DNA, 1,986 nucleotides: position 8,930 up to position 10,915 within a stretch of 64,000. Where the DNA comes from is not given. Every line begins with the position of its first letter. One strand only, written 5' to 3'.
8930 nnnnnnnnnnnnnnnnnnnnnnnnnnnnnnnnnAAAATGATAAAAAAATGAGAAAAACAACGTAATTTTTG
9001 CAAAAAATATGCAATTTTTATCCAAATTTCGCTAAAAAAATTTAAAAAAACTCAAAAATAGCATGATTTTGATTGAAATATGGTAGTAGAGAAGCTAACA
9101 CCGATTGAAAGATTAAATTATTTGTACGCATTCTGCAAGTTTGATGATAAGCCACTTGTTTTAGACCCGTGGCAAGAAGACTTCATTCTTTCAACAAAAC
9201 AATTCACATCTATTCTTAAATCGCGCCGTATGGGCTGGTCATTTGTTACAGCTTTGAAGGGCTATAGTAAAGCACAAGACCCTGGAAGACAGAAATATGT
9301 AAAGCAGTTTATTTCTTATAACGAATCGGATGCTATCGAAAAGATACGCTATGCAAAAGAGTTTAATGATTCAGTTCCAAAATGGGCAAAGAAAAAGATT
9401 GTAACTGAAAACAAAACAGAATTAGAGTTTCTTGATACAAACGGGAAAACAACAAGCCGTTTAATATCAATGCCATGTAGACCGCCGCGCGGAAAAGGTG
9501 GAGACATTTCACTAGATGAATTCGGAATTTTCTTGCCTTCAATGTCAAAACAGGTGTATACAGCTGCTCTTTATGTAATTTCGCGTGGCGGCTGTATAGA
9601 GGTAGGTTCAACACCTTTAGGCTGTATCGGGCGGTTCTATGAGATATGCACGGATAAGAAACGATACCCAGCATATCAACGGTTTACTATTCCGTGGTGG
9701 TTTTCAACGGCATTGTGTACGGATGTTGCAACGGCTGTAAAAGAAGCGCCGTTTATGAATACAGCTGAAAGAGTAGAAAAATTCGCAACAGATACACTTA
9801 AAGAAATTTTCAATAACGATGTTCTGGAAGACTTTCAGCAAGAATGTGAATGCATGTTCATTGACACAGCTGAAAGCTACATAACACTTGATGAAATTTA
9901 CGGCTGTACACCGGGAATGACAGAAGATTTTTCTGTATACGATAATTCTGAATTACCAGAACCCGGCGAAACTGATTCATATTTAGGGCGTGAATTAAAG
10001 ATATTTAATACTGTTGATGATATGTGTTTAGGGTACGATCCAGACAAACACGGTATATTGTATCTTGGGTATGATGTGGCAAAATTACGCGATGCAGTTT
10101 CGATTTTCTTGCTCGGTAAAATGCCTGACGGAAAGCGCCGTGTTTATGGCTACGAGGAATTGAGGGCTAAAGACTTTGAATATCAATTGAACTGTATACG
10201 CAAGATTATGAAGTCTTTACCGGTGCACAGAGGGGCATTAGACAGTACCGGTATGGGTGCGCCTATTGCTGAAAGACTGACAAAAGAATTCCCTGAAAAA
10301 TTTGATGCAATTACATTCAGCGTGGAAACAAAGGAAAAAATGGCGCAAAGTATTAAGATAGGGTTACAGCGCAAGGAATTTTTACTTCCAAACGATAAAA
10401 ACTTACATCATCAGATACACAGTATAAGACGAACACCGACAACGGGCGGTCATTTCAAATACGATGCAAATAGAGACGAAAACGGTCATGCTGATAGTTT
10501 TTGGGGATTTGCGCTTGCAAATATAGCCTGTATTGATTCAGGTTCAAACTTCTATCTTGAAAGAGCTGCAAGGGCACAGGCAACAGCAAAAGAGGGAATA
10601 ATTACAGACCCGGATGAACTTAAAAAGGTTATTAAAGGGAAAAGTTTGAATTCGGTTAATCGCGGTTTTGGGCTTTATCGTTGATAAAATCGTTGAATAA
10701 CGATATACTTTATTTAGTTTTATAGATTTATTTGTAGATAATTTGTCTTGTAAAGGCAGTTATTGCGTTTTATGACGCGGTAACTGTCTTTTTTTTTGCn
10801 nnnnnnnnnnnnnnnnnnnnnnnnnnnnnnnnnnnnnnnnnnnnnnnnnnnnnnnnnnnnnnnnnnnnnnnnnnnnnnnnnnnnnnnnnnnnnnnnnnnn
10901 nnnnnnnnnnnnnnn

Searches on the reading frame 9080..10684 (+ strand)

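Call 11: search_protein_families(library=phrogs, proteins=[window:9080-10684:+])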
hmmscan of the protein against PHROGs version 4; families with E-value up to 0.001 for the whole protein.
window:9080-10684:+ (534 aa): 6 families
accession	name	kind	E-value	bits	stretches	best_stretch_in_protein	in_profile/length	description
phrog_22646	-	unknown function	2.7e-55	189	1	14-260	23-268/374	-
phrog_5909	-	head and packaging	1.1e-30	107.7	1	327-480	108-264/285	terminase large subunit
phrog_5713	-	head and packaging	8e-24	85.2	1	363-480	3-121/143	terminase large subunit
phrog_2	-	head and packaging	4.3e-22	79.7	1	24-472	262-583/807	terminase large subunit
phrog_5989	-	head and packaging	0.00057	20.1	0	28-117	142-231/347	terminase large subunit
phrog_9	-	head and packaging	0.00074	19.4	0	322-489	476-668/812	terminase large subunit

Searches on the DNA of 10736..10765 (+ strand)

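Call 43: build_rna_model(alignment_id=A2, structure=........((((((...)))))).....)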
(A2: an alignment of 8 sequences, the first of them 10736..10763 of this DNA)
Model R1 built from alignment A2 (8 sequences, 28 columns); structure: as given.
model positions 28; base pairs 6; branch points 0; effective number of sequences 8; information 0.987 bits per position. Calibrated on 0.2 Mb of random sequence (short: E-values are rough).
structure used (alignment columns):
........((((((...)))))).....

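Call 44: search_with_rna_model(model_id=R1, sources=[window, L002, L003, L006, L035, L036, L037, L038, L039, L040, L041, L042, L043, L044, L045, L046, L047, L048, L049, L050, L051, L052, L053, L054, L055, L056, L057, L058, L059, L060, L061, L062, L063, L064, L066, L067], max_evalue=10, make_alignment=true)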
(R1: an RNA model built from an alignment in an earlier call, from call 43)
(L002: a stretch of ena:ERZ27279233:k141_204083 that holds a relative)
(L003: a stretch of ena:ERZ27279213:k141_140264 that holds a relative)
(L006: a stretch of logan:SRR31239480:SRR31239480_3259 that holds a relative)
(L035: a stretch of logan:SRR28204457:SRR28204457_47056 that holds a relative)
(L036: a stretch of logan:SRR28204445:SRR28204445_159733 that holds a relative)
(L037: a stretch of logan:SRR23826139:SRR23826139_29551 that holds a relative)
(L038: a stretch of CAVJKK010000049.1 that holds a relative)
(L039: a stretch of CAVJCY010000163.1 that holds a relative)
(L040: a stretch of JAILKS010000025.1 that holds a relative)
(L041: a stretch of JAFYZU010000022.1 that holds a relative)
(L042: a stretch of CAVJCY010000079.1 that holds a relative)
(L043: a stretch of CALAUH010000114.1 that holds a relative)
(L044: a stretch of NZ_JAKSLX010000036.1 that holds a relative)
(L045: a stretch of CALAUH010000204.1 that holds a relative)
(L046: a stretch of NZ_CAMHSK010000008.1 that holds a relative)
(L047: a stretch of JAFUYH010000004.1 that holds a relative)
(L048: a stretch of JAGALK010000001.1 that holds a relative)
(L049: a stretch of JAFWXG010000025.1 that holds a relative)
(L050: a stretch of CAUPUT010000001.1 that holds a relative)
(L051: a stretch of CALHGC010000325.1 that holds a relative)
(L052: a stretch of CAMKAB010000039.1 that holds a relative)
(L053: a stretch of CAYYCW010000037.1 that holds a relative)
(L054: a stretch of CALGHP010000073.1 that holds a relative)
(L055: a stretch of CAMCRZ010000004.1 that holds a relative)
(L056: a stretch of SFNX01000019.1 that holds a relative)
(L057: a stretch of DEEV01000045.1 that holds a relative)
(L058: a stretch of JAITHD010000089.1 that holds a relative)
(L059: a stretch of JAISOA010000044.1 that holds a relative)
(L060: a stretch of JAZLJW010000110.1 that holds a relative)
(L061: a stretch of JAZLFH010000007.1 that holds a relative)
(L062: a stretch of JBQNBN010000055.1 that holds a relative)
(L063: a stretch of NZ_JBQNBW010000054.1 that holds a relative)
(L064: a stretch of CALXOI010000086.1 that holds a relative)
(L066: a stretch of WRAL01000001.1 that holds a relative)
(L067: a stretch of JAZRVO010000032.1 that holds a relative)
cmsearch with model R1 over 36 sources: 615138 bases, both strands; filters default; matches with E-value up to 10: 39.
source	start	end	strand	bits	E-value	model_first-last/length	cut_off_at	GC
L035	12883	12910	+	36.2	3.4e-07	1-28/28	no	0.36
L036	6736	6763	+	36.2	3.4e-07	1-28/28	no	0.36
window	21679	21706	+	35.8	4.8e-07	1-28/28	no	0.39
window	36701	36728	+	35.1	7.6e-07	1-28/28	no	0.39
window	17706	17733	+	34.8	9.3e-07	1-28/28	no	0.39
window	30796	30823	+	34.2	1.4e-06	1-28/28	no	0.43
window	10736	10763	+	32.9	3.7e-06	1-28/28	no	0.29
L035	7594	7621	+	32.9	3.7e-06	1-28/28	no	0.29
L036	1447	1474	+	32.9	3.7e-06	1-28/28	no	0.29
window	55883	55910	+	29.5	4.1e-05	1-28/28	no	0.43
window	49709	49736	+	28.2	0.0001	1-28/28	no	0.43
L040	21172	21200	+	22.4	0.0065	1-28/28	no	0.41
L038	7268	7294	+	18.7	0.092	1-28/28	no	0.37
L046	11674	11701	+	17.6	0.2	1-28/28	no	0.39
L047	11674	11701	+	17.6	0.2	1-28/28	no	0.39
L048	11674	11701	+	17.6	0.2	1-28/28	no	0.39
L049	7395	7422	+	17.6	0.2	1-28/28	no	0.39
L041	17103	17130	+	16.9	0.32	1-28/28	no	0.39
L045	9912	9937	+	16.3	0.49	1-28/28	no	0.31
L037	5987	6014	+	16.3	0.5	1-28/28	no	0.39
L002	21063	21108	+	15.9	0.66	1-28/28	no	0.37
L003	21063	21108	+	15.9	0.66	1-28/28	no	0.37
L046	6814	6841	-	14.4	1.9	1-28/28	no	0.29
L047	6815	6842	-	14.4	1.9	1-28/28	no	0.29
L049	2537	2564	-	14.4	1.9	1-28/28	no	0.29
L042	9970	9993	-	13.7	3.2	1-28/28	no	0.21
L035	333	353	-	13.2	4.3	1-28/28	no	0.24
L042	9788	9812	+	13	5.2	1-28/28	no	0.36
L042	263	288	-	12.8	6.1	1-28/28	no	0.38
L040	15841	15869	+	12.8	6.1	1-28/28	no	0.28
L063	5953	5989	+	12.6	6.9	1-28/28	no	0.41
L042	7568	7598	-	12.5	7.3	1-28/28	no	0.29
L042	4065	4092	+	12.4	7.8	1-28/28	no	0.29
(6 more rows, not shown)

Alignment A3: 39 matches aligned to the model, 61 columns, each read 5' to 3' on its own strand. Consensus structure (alignment columns), stored with it:
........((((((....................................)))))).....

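Call 67: build_rna_model(alignment_id=A6, structure=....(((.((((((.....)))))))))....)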
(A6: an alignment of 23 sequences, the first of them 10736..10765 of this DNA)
Model R2 built from alignment A6 (23 sequences, 32 columns); structure: as given.
model positions 30; base pairs 9; branch points 0; effective number of sequences 23; information 0.895 bits per position. Calibrated on 0.2 Mb of random sequence (short: E-values are rough).
structure used (alignment columns):
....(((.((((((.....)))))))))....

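Call 68: search_with_rna_model(model_id=R2, sources=[window, L003, L006, L035, L036, L037, L038, L039, L040, L041, L042, L043, L044, L045, L046, L049, L050, L051, L052, L053, L054, L055, L056, L057, L058, L059, L060, L061, L062, L063, L064, L066, L067, L068, L069, L070, L072], max_evalue=1)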
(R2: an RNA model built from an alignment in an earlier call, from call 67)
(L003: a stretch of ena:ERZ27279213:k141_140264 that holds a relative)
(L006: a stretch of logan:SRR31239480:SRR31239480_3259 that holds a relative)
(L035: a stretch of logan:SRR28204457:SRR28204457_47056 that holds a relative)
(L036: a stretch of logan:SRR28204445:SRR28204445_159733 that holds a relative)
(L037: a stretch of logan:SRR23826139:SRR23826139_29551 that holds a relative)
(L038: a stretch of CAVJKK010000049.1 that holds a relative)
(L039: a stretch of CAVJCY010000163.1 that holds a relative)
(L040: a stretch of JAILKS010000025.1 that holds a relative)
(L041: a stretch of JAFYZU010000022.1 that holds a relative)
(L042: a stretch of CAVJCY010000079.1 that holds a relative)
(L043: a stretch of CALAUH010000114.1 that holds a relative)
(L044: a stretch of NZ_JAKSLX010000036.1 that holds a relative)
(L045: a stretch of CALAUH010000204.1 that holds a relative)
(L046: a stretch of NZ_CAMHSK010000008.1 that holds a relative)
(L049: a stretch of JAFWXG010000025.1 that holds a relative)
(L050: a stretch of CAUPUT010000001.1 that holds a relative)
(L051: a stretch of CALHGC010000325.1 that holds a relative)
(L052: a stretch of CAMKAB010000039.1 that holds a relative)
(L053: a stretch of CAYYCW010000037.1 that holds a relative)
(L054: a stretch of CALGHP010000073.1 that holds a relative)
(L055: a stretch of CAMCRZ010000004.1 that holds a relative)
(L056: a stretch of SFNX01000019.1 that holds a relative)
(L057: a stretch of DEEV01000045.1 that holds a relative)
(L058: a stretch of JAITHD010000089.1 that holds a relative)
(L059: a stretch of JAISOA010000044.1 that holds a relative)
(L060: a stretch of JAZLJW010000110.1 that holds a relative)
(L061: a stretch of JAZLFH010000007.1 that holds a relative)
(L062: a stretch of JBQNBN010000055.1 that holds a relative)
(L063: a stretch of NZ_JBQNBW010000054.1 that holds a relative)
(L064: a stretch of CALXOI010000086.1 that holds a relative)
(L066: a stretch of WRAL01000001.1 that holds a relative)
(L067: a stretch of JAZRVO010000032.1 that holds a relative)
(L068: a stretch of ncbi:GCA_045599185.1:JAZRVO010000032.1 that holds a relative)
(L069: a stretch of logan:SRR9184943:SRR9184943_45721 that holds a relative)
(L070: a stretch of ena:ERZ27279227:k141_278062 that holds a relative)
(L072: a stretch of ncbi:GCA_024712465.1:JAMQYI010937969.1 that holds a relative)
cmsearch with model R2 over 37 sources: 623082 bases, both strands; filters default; matches with E-value up to 1: 28.
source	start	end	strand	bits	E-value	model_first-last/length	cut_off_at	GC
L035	12883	12912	+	33.1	0.00061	1-30/30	no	0.33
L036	6736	6765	+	33.1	0.00061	1-30/30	no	0.33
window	36701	36730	+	33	0.00065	1-30/30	no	0.4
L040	21172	21202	+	31.5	0.0014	1-30/30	no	0.39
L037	5987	6016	+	31.2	0.0017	1-30/30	no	0.37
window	21679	21708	+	31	0.0018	1-30/30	no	0.4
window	10736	10765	+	30.9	0.0019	1-30/30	no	0.3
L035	7594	7623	+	30.9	0.0019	1-30/30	no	0.3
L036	1447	1476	+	30.9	0.0019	1-30/30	no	0.3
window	17706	17735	+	30.8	0.002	1-30/30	no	0.37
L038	7268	7296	+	30.2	0.0028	1-30/30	no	0.34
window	30796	30825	+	28.8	0.006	1-30/30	no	0.4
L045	9912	9939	+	28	0.0091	1-30/30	no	0.32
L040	15841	15871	+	27.8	0.01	1-30/30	no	0.29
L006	9923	9950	+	27.5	0.012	1-30/30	no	0.36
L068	8906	8937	+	27.3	0.013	1-30/30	no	0.31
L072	16728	16758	+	27.1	0.014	1-30/30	no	0.39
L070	8948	8979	+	26.8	0.017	1-30/30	no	0.41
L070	15432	15463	+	25.4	0.036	1-30/30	no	0.34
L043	9835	9863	+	25.2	0.039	1-30/30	no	0.34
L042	9788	9814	+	25.1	0.042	1-30/30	no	0.33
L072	8918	8949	+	24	0.073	1-30/30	no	0.47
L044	11641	11671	+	23.8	0.081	1-30/30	no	0.35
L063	14383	14414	+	23.6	0.091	1-30/30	no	0.44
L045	11629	11659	+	22.2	0.2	1-30/30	no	0.35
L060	13709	13739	+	20.5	0.47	1-30/30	no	0.52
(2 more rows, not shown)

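Call 88: search_with_rna_model(model_id=R2, sources=[L073, L074, L075, L076, L077, L078, L079, L080, L081, L082, L083, L084, L085, L086, L087, L088, L089, L090, L091, L092, L093, L094, L095, L096, L097, L098, L099, L100, L101, L102], max_evalue=1)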
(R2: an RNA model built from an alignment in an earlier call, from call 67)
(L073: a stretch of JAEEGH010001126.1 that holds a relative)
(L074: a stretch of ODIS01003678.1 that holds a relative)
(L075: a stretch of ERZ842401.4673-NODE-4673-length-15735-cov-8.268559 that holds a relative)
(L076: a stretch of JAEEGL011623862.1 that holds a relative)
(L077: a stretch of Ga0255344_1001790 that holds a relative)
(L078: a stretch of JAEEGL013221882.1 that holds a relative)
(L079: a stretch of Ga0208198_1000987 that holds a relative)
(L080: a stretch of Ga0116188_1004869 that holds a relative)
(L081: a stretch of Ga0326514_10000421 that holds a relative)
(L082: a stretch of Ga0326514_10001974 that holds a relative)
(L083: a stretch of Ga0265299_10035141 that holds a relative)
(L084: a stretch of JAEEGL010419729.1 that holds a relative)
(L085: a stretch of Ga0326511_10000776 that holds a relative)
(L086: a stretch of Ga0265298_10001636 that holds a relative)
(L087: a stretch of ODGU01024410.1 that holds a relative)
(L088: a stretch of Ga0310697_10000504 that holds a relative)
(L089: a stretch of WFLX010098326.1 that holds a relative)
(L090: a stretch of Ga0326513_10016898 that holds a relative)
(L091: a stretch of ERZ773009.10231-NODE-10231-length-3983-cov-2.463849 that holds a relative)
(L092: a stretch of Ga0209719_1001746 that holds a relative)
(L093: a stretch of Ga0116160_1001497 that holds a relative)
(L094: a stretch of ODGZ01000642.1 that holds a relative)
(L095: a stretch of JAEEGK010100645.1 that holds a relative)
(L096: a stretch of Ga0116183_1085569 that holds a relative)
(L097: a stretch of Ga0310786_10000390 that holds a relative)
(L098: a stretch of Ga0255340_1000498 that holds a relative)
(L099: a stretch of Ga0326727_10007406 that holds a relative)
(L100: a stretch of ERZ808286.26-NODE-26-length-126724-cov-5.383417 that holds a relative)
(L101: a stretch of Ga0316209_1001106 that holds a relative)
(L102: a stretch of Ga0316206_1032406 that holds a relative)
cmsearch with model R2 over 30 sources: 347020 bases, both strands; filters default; matches with E-value up to 1: 17.
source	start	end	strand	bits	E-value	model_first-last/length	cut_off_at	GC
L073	8533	8562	+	33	0.00036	1-30/30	no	0.4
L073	2510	2539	+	28.8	0.0033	1-30/30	no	0.4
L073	20010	20039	+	25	0.025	1-30/30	no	0.4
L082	10538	10569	+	23.9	0.044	1-30/30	no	0.44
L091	1146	1177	+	23.6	0.051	1-30/30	no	0.47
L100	17537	17569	+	22.4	0.096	1-30/30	no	0.39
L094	2440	2471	+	22.1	0.11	1-30/30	no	0.44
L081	17909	17939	+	21.9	0.13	1-30/30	no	0.48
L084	8431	8460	+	21.8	0.13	1-30/30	no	0.43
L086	8436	8465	+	21.8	0.13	1-30/30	no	0.43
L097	8434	8463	+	21.8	0.13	1-30/30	no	0.43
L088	8359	8389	+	21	0.2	1-30/30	no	0.48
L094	10769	10800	+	20.8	0.23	1-30/30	no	0.47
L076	371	401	+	19.1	0.55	1-30/30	no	0.35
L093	14612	14642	+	18.5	0.75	1-30/30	no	0.48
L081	8380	8410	+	18.2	0.86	1-30/30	no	0.55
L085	8380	8410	+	18.2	0.86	1-30/30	no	0.55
